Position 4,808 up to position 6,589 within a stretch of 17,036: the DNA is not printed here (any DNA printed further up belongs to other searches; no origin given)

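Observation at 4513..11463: Efflux operon with OMF and RND permease but no periplasmic adaptor (MFP) gene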

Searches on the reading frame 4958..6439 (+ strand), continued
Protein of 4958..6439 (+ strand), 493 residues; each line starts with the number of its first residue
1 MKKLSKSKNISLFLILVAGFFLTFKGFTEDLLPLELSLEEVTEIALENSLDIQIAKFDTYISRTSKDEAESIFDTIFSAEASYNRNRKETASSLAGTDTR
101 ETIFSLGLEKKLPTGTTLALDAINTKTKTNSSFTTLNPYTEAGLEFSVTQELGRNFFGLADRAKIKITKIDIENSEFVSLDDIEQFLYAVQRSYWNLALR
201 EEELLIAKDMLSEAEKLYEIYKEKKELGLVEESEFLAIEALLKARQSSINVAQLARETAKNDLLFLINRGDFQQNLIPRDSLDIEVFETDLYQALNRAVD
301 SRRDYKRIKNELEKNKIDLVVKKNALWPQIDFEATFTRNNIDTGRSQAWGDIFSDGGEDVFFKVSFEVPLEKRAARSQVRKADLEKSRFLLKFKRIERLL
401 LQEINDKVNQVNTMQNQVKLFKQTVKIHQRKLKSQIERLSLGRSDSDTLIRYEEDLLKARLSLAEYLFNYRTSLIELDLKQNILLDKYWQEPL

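Call 72: fold_search(model_id=the predicted structure, library=pdb)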
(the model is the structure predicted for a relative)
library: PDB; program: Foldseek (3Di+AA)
matches with E <= 10: 469; with E <= 0.001: 44
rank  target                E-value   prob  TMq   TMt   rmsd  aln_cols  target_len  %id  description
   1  9a2x_MODEL_1_A        1.5e-11  1.00  0.51  0.51  17.4       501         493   13  Model of E. coli TolC by in-cell photo-crosslinking MS and deep learning (released 2023-02-24)
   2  5bun_A                1.6e-11  1.00  0.49  0.56  18.9       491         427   12  Crystal structure of an antigenic outer membrane protein ST50 from Salmonella Typhi (released 2015-12-23)
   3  5bun_C                1.7e-11  1.00  0.48  0.54  18.5       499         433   13  Crystal structure of an antigenic outer membrane protein ST50 from Salmonella Typhi (released 2015-12-23)
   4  5bun_B                2.1e-11  1.00  0.50  0.57  18.6       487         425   12  Crystal structure of an antigenic outer membrane protein ST50 from Salmonella Typhi (released 2015-12-23)
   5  7ng9_A                3.2e-11  1.00  0.50  0.57  17.9       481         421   12  Trimeric efflux pump Klebsiella TolC (released 2021-06-30)
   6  2wmz_A                3.3e-11  1.00  0.50  0.57  20.3       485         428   12  Structure of a mutated TolC (released 2011-01-26)
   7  7ng8_A                4.9e-11  1.00  0.50  0.57  17.6       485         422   11  Trimeric efflux pump Klebsiella TolC in complex with KlebC (released 2021-06-30)
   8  9v52_C1               5.1e-11  1.00  0.50  0.56  20.2       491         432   13  Structure of TolC and YbjP closed state complex (released 2025-11-05)
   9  1ek9_A                6.8e-11  1.00  0.50  0.56  19.3       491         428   13  2.1A X-RAY STRUCTURE OF TOLC: AN INTEGRAL OUTER MEMBRANE PROTEIN AND EFFLUX PUMP COMPONENT FROM ESCHERICHIA COLI (released 2000-06-28)
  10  1wp1_A                7.4e-11  1.00  0.48  0.52  18.0       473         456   14  Crystal structure of the drug-discharge outer membrane protein, OprM (released 2004-11-02)
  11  3d5k_A                1.3e-10  1.00  0.48  0.52  17.7       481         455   13  Crystal structure of the OprM channel in a non-symmetrical space group (released 2009-06-02)
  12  4mt4_A                1.7e-10  1.00  0.46  0.48  17.0       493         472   15  Crystal structure of the Campylobacter jejuni CmeC outer membrane channel (released 2014-09-24)
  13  7akz_A                2.3e-10  1.00  0.48  0.52  18.1       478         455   14  Deciphering the role of the channel constrictions in the opening mechanism of MexAB-OprM efflux pump from Pseudomonas  (released 2022-04-13)
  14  6zre_B                2.6e-10  1.00  0.47  0.50  18.4       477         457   14  Deciphering the role of the channel constrictions in the opening mechanism of MexAB-OprM efflux pump from Pseudomonas  (released 2021-07-28)
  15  6zre_A                3.2e-10  1.00  0.48  0.51  18.1       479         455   14  Deciphering the role of the channel constrictions in the opening mechanism of MexAB-OprM efflux pump from Pseudomonas  (released 2021-07-28)
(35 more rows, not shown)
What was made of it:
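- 4958..6439 (+): Divergent TolC-like outer membrane factor (493 aa) with an N-terminal signal-like segment. All 44 significant Foldseek PDB hits are OMFs such as TolC, OprM, CmeC and CusC (call 72).
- On Outer membrane factor / TolC family (Pfam PF02321 OEP): All 44 Foldseek hits with E of 0.001 or lower are OMFs (call 72).
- Closest known: AcrAB-TolC / MexAB-OprM. Same: The partner is a TolC/OprM-fold OMF (call 72).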
